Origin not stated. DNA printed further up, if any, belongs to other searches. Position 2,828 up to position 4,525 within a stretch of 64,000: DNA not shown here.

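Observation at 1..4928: nap and hao genes fused into one gene string: NapC/NrfH-like, octahaem HAO-family, OM barrel, NapM-like cytochrome, NapA-like enzyme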

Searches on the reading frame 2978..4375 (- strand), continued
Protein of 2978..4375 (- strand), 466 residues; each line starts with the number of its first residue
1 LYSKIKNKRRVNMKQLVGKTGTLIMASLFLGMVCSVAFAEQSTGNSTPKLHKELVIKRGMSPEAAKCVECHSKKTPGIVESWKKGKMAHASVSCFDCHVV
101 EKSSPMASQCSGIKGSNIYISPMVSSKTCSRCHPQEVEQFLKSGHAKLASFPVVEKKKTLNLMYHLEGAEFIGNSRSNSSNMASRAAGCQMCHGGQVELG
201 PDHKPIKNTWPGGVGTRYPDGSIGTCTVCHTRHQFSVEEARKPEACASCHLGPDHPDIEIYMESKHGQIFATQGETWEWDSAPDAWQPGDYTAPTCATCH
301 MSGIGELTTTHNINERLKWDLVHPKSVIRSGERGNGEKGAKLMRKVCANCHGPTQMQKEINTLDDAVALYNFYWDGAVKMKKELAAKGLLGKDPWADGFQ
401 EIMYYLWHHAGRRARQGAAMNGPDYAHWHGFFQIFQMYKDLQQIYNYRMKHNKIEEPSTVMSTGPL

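Call 21: search_protein_families(library=ncbifam, proteins=[L001:13351-15756:+, L001:15828-16487:+, L001:16502-16756:+, L001:16743-17372:+, L001:17375-18175:+, L001:18263-18922:+], max_evalue=0.001)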
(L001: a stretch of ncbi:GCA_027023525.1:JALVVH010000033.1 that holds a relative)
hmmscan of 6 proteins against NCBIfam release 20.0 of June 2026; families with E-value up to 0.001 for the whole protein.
L001:13351-15756:+ (802 aa): 28 families (the best 25 are shown)
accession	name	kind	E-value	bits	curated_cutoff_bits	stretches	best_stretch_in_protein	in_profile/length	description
NF010055.0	PRK13532.1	equivalog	3.1e-201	670.8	904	3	1-294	1-297/830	nitrate reductase catalytic subunit NapA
TIGR01706.1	NAPA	equivalog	7.1e-190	633.2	930.55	3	3-294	2-297/830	periplasmic nitrate reductase subunit alpha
TIGR01591.1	Fdh-alpha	equivalog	1.5e-150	502.5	666.25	2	45-556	2-490/672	formate dehydrogenase subunit alpha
NF047855.1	AssmNtatRedNasC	equivalog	1.3e-115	387.3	1100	1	36-785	15-707/708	assimilatory nitrate reductase catalytic subunit NasC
NF041323.1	Nitr_red_NasA_Halo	equivalog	2.1e-97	327.3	1000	1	49-784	3-672/673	assimilatory nitrate reductase NasA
TIGR01553.1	formate-DH-alph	equivalog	1.5e-57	195.1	814.2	3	3-288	2-304/1009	formate dehydrogenase-N subunit alpha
TIGR02693.1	arsenite_ox_L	equivalog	3.5e-49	167.5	359.05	1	93-736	110-758/806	arsenate reductase (azurin) large subunit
TIGR02166.1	dmsA_ynfE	subfamily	5.1e-49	167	777.7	2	3-385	1-403/794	DMSO/selenate family reductase complex A subunit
TIGR01701.1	Fdhalpha-like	subfamily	2.3e-47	161.6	582.15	1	98-500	99-496/744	FdhF/YdeP family oxidoreductase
NF041513.1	formate_DH_Act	exception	8.2e-47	159.6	1400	2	28-288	29-295/1067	formate dehydrogenase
NF012032.0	PRK15488.1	equivalog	4.3e-42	144.1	694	1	2-339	2-320/759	thiosulfate reductase PhsA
TIGR03479.1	DMSO_red_II_alp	subfamily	2.6e-36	125.1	984.75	3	81-286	105-305/913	molybdopterin-dependent oxidoreductase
NF005895.0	PRK07860.1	equivalog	2.5e-35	121.7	802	2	43-272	238-458/811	NADH-quinone oxidoreductase subunit G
NF041885.1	selenate_YnfE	exception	7e-33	113.4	1675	2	2-380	2-405/805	selenate/tellurate reductase subunit YnfE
NF041884.1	selenate_YnfF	exception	1e-31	109.6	1650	2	3-380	1-398/798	selenate/tellurate reductase subunit YnfF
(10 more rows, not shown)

L001:15828-16487:+ (220 aa): 0 families

L001:16502-16756:+ (85 aa): 1 family
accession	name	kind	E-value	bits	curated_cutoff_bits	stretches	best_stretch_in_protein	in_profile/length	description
NF007840.0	PRK10553.1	equivalog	7.1e-10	39.1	113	1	3-77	7-82/87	chaperone NapD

L001:16743-17372:+ (210 aa): 53 families (the best 25 are shown)
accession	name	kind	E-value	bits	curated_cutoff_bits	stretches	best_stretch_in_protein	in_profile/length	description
NF007012.0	PRK09476.1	equivalog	4.1e-38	131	269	1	7-200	6-207/254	ferredoxin-type protein NapG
TIGR00397.1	mauM_napG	subfamily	2.7e-25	89.2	178.85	1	16-188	12-190/213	MauM/NapG family ferredoxin-type protein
TIGR00402.1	napF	equivalog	4.4e-19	68.9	102.2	1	46-188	19-146/149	ferredoxin-type protein NapF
NF005504.0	PRK07118.1-3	equivalog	1.1e-10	41.4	437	2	53-120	210-268/293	Fe-S cluster domain-containing protein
NF038196.1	ferrodoxin_EFR1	subfamily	1.8e-10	41.3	75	2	59-117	181-229/242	EFR1 family ferrodoxin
NF058577.1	FdxA_fam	equivalog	4.9e-10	39.4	65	2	146-187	11-50/52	4Fe-4S ferredoxin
NF040864.1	HgcB_ferredoxin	equivalog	2.7e-09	36.7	99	0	146-188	18-59/93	mercury methylation ferredoxin HgcB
NF043069.1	T4HPD_activ_SAM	equivalog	4.2e-09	36.2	425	1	58-125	47-105/299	trans-4-hydroxy-L-proline dehydratase activase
NF005503.0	PRK07118.1-2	equivalog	4.2e-09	36.1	252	2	149-187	145-181/292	RnfABCDGE type electron transport complex subunit B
NF005506.0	PRK07118.1-5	equivalog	7.3e-09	35.4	388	1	94-188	164-260/279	Fe-S cluster domain-containing protein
NF009053.0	PRK12387.1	subfamily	5.6e-08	32.8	204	1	54-80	65-91/180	formate hydrogenlyase complex iron-sulfur subunit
NF042909.1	FMH_DH_FwdF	exception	6.1e-08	32.1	375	1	62-162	225-314/336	tungsten-dependent formylmethanofuran dehydrogenase subunit FwdF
NF040770.1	hetero_SS_HdrA2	exception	6.3e-08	31.2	1100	1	139-188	574-621/777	CoB-CoM heterodisulfide reductase HdrA2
TIGR02494.1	PFLE_PFLC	subfamily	7.7e-08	31.9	174.35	1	59-125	45-105/293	glycyl-radical enzyme activating protein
TIGR02179.1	PorD_KorD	subfamily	9.2e-08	32.1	60.05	1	145-188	28-70/78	2-oxoacid:acceptor oxidoreductase, delta subunit, pyruvate/2-ketoisovalerate family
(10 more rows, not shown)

L001:17375-18175:+ (267 aa): 10 families
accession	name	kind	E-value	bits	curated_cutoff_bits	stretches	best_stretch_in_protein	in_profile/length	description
TIGR02163.1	napH_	subfamily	3.9e-33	115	213.05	1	19-263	12-254/255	NapH/MauN family ferredoxin-type protein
NF007013.0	PRK09477.1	equivalog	4.7e-32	111.2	234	1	6-264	22-278/286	quinol dehydrogenase ferredoxin subunit NapH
TIGR02745.1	ccoG_rdxA_fixG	equivalog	1.6e-08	33.9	316.7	2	59-211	42-204/435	cytochrome c oxidase accessory protein CcoG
NF007382.0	PRK09898.1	equivalog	1.4e-07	31.2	213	1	190-267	130-206/208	ferredoxin-like protein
NF040864.1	HgcB_ferredoxin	equivalog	7e-07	29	99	1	191-231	22-58/93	mercury methylation ferredoxin HgcB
NF043039.1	HgcAB_like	equivalog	1.6e-05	24.7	285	1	74-260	160-349/350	HgcAB-like fusion protein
NF058577.1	FdxA_fam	equivalog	4.6e-05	23.5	65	0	215-231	34-50/52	4Fe-4S ferredoxin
NF046105.1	TransRegNosR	equivalog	9.4e-05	20.9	1000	0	176-250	585-660/680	transcriptional regulator NosR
NF038196.1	ferrodoxin_EFR1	subfamily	0.0001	22.5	75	1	217-265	184-234/242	EFR1 family ferrodoxin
TIGR03287.1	methan_mark_16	hypoth_equivalog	0.00014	20.5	363.95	1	214-263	299-350/391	methanogenesis marker 16 metalloprotein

L001:18263-18922:+ (220 aa): 0 families

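Call 24: search_solved_structures(query=L001:13351-15756:+, max_evalue=1e-20)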
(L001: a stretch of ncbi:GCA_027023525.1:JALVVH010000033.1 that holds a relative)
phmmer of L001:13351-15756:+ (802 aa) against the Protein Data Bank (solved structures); distinct sequences matched with E-value up to 1e-20: 35.
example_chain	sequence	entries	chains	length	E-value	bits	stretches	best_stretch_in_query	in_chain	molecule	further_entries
2jim_A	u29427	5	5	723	2e-238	796.9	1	39-786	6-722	PERIPLASMIC NITRATE REDUCTASE | PROTEIN (PERIPLASMIC NITRATE REDUCTASE)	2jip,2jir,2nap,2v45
2jio_A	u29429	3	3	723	2.1e-238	796.8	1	39-786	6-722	PERIPLASMIC NITRATE REDUCTASE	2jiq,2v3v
3ml1_A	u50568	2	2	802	2.4e-152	512.1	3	297-547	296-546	Periplasmic nitrate reductase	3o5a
2nya_A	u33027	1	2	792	3e-152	511.8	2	297-787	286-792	Periplasmic nitrate reductase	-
1ogy_A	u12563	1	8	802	8.5e-140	470.6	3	299-546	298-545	PERIPLASMIC NITRATE REDUCTASE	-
9pxt_A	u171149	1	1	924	2.5e-138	465.8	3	4-293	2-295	Periplasmic nitrate reductase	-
9t1s_L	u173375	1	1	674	4.1e-106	359.2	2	45-543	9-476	formate dehydrogenase (coenzyme F420)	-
7qv7_S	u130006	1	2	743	3.1e-105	356.3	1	45-789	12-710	Hydrogen dependent carbon dioxide reductase subunit FdhF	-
7bkb_D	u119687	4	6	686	8.8e-100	338.3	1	43-789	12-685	Formate dehydrogenase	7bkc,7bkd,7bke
7e5z_A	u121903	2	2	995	1.2e-98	334.5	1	39-547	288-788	Formate dehydrogenase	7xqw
7vw6_A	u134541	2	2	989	1.2e-98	334.5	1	39-547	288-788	Formate dehydrogenase | Tungsten-containing formate dehydrogenase alpha subunit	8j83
1aa6_A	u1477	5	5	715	3.3e-90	306.6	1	45-798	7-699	FORMATE DEHYDROGENASE H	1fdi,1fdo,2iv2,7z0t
8rqz_C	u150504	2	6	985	4.5e-81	276.4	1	24-544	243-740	Probable oxidoreductase YjgC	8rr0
9gzq_A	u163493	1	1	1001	4.8e-81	276.3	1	24-544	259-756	Probable oxidoreductase YjgC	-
9wxb_B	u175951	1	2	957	1.2e-74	255.1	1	45-520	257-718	Formate dehydrogenase alpha subunit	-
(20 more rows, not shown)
